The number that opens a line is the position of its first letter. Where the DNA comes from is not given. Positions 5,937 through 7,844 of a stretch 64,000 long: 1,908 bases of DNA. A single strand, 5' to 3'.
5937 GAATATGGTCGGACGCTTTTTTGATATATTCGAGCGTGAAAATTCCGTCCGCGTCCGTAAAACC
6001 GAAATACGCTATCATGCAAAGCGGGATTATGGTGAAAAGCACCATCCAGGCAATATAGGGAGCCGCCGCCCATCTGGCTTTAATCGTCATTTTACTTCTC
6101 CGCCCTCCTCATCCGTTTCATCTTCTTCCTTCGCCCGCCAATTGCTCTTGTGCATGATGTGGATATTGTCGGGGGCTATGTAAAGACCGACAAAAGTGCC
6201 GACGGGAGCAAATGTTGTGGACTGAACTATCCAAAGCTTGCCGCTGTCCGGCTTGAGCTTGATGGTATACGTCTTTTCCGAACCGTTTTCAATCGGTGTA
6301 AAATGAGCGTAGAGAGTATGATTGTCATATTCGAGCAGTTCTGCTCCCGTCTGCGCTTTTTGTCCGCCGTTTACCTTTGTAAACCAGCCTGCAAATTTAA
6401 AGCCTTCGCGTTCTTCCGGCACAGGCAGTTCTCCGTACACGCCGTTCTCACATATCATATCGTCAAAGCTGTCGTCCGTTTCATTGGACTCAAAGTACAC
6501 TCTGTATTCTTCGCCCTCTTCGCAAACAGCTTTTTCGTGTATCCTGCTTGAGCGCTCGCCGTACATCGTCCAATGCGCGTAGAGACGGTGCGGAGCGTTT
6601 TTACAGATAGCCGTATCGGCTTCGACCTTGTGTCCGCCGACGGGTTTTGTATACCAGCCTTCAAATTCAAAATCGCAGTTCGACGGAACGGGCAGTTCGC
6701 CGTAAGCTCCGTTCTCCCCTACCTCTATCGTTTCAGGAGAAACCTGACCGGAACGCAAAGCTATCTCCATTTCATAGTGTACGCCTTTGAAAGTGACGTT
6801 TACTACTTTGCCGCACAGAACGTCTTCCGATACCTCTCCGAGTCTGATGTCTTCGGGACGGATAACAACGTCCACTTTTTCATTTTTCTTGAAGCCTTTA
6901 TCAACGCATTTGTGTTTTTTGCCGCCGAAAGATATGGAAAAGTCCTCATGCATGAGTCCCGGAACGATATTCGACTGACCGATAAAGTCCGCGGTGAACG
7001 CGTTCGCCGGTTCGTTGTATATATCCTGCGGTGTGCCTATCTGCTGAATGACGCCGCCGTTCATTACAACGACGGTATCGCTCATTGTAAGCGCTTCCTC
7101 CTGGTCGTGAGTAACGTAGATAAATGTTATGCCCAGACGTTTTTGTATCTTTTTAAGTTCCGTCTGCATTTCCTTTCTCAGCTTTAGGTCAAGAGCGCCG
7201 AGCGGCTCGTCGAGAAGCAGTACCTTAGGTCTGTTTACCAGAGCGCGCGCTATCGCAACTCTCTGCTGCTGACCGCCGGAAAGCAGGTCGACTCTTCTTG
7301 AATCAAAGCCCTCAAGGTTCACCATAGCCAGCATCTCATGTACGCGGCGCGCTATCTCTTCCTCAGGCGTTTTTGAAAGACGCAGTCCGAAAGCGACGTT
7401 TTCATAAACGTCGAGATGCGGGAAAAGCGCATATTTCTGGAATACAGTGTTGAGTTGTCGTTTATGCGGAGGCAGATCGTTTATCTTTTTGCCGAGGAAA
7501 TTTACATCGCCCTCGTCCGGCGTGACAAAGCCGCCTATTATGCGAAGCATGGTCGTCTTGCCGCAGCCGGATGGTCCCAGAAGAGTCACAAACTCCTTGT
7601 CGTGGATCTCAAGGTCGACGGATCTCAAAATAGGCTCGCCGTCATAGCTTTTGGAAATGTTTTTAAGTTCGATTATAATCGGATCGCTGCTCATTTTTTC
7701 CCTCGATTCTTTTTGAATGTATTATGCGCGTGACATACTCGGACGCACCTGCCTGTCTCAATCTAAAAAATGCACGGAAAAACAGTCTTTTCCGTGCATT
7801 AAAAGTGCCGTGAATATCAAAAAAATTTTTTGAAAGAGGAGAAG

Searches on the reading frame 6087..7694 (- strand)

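Call 70: search_protein_families(library=pfam, proteins=[window:6087-7694:-], max_evalue=0.00001)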
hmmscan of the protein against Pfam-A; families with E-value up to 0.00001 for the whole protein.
window:6087-7694:- (535 aa): 3 families
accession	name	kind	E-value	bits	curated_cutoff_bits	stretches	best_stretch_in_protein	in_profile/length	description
PF00005.33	ABC_tran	-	3.1e-36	125.4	25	1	23-165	1-136/137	ABC transporter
PF09479.16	Flg_new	-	1.6e-19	70.2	27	2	397-464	1-65/65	Listeria-Bacteroides repeat domain (List_Bact_rpt)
PF08402.16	TOBE_2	-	2.8e-06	27.8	21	0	276-317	1-42/76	TOBE domain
